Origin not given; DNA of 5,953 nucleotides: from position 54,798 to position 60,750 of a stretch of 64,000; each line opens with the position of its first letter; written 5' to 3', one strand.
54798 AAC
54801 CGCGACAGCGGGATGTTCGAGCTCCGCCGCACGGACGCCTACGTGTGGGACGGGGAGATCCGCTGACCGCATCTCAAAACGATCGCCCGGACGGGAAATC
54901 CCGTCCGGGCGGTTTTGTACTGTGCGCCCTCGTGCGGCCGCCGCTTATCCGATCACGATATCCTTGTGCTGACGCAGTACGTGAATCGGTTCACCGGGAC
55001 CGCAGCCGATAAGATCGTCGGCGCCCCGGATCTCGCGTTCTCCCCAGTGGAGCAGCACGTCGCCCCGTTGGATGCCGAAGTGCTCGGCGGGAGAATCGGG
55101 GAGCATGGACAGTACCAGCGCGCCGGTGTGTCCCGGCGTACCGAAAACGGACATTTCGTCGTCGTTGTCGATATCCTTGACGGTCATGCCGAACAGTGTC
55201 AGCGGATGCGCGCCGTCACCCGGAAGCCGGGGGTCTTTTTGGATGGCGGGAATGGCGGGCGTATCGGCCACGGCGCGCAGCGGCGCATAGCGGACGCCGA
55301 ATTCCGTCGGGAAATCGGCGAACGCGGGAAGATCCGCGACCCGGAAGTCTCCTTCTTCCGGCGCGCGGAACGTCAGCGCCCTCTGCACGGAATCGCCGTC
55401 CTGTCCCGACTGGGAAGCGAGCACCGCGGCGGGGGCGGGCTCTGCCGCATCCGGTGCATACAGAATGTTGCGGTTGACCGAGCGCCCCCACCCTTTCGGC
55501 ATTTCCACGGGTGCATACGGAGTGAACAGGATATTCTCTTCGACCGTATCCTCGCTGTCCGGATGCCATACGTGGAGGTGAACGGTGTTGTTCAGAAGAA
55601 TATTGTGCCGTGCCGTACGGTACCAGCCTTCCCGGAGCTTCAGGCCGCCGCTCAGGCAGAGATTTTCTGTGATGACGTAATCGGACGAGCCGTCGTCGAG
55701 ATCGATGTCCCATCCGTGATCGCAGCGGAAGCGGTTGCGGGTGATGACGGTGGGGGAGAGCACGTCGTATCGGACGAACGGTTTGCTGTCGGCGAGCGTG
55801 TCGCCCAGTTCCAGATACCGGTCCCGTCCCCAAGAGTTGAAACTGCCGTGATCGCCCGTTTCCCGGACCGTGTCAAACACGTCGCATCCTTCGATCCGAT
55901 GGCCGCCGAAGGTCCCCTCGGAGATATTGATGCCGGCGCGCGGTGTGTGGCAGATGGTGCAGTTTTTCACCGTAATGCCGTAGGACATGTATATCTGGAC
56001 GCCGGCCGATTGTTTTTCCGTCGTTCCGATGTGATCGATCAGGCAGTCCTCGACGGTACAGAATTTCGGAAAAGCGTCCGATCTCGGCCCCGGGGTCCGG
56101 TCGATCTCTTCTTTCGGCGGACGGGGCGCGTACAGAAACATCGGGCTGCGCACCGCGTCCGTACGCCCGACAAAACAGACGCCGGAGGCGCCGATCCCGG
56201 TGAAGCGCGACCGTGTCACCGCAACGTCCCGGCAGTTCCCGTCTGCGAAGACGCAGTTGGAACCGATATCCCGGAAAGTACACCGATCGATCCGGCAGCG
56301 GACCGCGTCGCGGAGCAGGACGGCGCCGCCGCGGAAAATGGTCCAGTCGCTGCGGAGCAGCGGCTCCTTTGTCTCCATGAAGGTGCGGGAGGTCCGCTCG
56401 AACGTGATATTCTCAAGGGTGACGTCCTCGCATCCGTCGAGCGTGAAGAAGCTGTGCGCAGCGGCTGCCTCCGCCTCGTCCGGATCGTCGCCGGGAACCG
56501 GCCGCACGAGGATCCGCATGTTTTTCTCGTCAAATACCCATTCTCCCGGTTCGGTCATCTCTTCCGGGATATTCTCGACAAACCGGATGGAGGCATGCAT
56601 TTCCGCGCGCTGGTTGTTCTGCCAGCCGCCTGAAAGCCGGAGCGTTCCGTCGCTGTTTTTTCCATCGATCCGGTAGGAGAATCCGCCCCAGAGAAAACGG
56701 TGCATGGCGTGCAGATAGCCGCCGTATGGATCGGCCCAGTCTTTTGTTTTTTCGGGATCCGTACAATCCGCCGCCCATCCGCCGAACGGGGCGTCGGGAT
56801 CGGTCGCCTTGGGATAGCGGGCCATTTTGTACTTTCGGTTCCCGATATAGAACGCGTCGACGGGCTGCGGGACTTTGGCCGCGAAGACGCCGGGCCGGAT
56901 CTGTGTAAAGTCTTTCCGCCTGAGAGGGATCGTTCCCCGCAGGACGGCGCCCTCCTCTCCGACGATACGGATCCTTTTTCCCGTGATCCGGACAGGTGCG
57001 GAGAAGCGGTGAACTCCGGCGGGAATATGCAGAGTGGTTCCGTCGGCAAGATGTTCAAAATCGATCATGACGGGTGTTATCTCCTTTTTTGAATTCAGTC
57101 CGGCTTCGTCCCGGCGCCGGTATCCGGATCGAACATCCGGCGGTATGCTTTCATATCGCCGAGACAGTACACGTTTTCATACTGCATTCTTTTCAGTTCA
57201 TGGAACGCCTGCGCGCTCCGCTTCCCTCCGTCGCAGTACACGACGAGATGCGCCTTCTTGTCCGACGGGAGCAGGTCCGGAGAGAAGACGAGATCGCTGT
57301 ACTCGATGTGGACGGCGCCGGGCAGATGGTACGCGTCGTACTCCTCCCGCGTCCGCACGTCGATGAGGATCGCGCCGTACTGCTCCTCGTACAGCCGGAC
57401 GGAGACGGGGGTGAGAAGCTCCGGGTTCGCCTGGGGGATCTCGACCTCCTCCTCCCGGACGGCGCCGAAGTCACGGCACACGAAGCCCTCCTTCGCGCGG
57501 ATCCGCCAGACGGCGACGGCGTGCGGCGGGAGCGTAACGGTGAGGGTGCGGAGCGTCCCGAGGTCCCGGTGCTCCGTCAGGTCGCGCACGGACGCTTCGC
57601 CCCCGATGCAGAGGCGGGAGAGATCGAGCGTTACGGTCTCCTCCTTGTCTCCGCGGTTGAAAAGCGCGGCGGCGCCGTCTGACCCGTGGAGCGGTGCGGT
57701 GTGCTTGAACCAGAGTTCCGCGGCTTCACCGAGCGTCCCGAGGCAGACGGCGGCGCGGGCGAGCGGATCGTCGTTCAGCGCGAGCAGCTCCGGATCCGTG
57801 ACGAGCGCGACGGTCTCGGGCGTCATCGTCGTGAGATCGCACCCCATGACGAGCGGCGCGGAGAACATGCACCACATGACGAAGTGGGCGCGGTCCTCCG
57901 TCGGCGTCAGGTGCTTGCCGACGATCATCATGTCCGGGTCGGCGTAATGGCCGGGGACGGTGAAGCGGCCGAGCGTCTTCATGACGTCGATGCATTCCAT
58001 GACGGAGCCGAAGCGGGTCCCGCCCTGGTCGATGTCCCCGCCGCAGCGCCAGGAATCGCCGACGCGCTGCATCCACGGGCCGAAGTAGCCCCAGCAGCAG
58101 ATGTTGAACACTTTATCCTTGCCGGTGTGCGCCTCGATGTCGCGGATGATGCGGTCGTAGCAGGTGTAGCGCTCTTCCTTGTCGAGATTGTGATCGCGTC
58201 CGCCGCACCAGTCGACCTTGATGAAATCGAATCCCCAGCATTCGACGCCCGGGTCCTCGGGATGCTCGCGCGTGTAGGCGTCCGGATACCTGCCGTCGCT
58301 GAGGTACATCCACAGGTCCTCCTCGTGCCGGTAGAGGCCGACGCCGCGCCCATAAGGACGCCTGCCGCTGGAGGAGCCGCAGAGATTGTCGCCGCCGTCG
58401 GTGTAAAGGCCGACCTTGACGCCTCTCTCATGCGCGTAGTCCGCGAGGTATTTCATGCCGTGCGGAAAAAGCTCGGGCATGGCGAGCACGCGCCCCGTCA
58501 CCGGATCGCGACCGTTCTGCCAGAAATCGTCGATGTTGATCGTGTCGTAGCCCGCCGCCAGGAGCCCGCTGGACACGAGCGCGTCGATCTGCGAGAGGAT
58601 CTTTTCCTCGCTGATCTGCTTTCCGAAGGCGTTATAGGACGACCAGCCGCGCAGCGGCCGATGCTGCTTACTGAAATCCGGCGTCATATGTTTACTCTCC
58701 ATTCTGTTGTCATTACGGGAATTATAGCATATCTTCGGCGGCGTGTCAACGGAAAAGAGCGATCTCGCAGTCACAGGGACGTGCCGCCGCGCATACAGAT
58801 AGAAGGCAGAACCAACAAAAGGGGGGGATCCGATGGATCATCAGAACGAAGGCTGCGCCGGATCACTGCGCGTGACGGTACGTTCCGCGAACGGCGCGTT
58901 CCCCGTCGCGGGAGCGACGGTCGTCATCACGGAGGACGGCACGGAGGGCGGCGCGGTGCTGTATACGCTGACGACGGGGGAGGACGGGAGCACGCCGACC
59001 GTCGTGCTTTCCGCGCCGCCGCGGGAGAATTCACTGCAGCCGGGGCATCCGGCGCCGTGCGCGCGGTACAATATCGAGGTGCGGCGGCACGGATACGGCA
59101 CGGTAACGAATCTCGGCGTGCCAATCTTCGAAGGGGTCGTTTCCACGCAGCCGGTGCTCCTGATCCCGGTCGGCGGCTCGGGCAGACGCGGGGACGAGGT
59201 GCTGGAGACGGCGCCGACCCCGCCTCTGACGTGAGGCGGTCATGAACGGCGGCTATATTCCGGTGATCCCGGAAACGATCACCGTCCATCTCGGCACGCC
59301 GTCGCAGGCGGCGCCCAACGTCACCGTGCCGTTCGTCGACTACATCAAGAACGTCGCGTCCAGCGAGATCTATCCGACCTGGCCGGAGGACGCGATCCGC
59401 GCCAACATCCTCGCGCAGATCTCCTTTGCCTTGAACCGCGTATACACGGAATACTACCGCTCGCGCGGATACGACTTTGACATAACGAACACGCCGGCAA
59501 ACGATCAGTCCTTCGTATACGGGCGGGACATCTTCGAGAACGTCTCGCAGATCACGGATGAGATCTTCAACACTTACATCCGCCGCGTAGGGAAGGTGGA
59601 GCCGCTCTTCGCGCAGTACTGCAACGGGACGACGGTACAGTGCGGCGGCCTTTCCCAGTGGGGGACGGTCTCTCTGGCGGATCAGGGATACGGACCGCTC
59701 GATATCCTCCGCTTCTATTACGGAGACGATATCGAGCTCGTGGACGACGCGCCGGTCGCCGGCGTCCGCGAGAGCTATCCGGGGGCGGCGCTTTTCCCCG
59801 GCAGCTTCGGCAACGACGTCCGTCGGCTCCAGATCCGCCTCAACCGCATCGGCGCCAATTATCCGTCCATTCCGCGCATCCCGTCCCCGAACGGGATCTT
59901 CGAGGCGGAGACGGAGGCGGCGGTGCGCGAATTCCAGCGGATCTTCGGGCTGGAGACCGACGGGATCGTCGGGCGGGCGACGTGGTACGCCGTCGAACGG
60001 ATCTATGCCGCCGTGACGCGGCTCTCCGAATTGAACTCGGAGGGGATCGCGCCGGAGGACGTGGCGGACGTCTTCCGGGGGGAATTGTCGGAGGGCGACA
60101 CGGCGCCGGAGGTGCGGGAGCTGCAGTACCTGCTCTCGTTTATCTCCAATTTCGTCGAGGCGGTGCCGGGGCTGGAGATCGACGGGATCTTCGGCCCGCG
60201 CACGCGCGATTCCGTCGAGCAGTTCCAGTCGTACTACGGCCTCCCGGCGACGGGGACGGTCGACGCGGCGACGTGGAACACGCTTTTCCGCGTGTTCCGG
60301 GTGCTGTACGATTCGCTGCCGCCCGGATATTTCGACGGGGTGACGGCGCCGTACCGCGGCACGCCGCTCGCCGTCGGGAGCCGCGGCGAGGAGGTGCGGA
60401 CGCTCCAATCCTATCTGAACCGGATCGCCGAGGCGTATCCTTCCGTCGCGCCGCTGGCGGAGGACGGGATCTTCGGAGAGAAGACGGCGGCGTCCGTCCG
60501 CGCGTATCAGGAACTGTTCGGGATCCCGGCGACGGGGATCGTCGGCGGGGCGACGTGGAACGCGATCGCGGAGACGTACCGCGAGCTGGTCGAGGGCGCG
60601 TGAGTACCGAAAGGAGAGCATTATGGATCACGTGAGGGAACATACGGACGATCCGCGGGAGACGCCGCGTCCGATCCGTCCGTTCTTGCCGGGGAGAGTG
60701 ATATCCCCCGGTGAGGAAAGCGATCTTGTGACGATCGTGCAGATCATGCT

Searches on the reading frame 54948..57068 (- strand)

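Call 69: search_protein_families(library=pfam, proteins=[window:54948-57068:-], max_evalue=0.00001)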
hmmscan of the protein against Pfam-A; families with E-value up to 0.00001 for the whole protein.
window:54948-57068:- (707 aa): 1 family
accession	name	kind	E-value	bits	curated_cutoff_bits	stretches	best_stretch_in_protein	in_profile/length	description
PF13229.12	Beta_helix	-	2.4e-10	40.7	25.9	0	355-511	1-155/158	Right handed beta helix region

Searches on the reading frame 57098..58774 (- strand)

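Call 69: search_protein_families(library=pfam, proteins=[window:57098-58774:-], max_evalue=0.00001)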
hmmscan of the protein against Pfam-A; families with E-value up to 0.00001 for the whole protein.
window:57098-58774:- (559 aa): 3 families
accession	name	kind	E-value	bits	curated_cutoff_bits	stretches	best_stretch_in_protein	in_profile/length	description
PF16499.11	Melibiase_2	-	7e-31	108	23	2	53-137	25-109/284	Alpha galactosidase A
PF00581.25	Rhodanese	-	1.3e-15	58.1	22.2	1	466-542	12-97/102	Rhodanese-like domain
PF17801.7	Melibiase_C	-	8.8e-11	42.2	22.9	1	354-425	6-71/71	Alpha galactosidase C-terminal beta sandwich domain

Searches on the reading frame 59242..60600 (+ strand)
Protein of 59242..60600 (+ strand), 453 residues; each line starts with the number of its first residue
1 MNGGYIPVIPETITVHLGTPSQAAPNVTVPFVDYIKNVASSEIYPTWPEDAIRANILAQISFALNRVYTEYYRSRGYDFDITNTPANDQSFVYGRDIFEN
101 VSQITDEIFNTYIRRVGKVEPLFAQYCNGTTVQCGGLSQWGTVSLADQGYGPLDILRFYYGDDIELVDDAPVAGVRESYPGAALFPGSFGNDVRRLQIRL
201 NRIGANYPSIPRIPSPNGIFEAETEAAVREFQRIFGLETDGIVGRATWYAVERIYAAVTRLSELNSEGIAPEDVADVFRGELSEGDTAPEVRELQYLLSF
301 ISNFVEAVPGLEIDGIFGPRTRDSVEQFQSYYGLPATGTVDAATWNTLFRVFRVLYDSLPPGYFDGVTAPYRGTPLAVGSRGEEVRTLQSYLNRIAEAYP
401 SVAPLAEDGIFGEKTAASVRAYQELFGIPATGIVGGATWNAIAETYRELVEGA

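Call 69: search_protein_families(library=pfam, proteins=[window:59242-60600:+], max_evalue=0.00001)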
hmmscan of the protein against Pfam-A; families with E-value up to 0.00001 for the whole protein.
window:59242-60600:+ (453 aa): 2 families
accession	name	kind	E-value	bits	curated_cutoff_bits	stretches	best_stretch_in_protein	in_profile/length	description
PF01471.23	PG_binding_1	-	1.8e-52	175.8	23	3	190-250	2-56/57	Putative peptidoglycan binding domain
PF09374.15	PG_binding_3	-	1.6e-10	41.4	24.6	0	227-255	2-33/76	Predicted Peptidoglycan domain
